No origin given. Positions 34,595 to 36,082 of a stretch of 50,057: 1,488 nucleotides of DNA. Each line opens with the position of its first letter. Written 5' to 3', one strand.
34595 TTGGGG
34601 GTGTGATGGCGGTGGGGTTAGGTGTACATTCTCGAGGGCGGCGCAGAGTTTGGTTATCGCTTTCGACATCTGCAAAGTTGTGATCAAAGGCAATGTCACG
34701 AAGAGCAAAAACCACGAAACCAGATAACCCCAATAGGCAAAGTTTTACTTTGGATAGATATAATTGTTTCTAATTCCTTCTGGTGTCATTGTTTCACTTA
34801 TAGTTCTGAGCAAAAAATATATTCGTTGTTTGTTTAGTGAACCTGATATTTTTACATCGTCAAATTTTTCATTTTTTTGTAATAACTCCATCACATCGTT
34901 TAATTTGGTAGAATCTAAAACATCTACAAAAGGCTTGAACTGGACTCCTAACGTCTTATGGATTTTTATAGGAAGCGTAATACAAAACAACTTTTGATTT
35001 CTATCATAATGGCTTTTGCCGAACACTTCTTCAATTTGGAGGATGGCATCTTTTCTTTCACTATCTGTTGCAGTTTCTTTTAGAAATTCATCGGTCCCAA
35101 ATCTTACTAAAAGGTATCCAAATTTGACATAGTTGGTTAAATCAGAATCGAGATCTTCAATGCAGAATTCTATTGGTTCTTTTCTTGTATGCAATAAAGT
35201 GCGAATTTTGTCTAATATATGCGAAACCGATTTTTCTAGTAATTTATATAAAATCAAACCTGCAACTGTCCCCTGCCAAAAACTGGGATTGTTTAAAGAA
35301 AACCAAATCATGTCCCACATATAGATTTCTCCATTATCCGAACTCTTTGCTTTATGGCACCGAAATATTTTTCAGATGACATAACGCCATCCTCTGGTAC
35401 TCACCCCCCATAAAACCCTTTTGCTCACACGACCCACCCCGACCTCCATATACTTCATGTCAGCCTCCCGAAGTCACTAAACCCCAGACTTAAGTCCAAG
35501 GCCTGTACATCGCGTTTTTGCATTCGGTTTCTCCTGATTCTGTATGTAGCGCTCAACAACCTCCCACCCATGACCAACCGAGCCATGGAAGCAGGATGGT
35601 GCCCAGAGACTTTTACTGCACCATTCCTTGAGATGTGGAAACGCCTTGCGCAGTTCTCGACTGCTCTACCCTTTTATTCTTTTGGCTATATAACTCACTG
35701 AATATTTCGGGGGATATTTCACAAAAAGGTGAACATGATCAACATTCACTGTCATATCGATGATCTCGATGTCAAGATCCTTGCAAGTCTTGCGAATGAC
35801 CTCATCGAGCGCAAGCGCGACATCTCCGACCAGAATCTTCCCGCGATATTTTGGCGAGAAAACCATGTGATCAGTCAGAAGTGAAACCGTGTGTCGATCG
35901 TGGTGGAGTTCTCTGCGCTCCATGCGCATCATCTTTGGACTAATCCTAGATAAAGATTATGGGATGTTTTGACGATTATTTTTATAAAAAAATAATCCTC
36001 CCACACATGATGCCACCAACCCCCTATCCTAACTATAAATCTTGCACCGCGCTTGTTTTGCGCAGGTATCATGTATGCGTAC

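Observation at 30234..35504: AT-rich island in which every minus-strand gene or operon is followed by a member of one hairpin-element family (A-D): cassette-like organisation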

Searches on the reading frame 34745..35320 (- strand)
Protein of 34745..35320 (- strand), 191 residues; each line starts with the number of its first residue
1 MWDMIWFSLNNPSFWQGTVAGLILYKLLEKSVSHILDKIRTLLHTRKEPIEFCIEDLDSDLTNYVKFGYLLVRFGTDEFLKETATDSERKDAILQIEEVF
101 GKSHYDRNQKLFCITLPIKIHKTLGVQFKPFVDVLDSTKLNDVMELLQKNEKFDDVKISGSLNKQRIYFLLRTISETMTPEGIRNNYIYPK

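Call 10: search_protein_families(library=pfam, proteins=[window:34745-35320:-], max_evalue=0.01)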
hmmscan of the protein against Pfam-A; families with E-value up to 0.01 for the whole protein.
window:34745-35320:- (191 aa): 1 family
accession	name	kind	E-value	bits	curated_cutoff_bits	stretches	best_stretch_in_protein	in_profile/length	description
PF07176.17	DUF1400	-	0.0074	17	23.4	0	127-185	33-91/127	Alpha/beta hydrolase of unknown function (DUF1400)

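Call 96: search_protein_families(library=padloc, proteins=[window:34745-35320:-], max_evalue=0.001)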
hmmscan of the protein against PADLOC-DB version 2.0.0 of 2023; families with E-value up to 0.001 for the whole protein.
window:34745-35320:- (191 aa): 0 families

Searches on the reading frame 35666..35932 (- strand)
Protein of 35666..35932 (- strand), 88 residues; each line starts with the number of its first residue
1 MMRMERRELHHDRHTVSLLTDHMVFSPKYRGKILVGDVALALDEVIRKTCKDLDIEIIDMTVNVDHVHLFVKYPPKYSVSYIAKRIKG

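Call 10: search_protein_families(library=pfam, proteins=[window:35666-35932:-], max_evalue=0.01)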
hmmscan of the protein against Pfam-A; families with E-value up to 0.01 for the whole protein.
window:35666-35932:- (88 aa): 1 family
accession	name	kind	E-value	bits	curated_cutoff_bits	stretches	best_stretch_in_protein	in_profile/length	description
PF01797.21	Y1_Tnp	-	3e-20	73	23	1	16-88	2-74/121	Transposase IS200 like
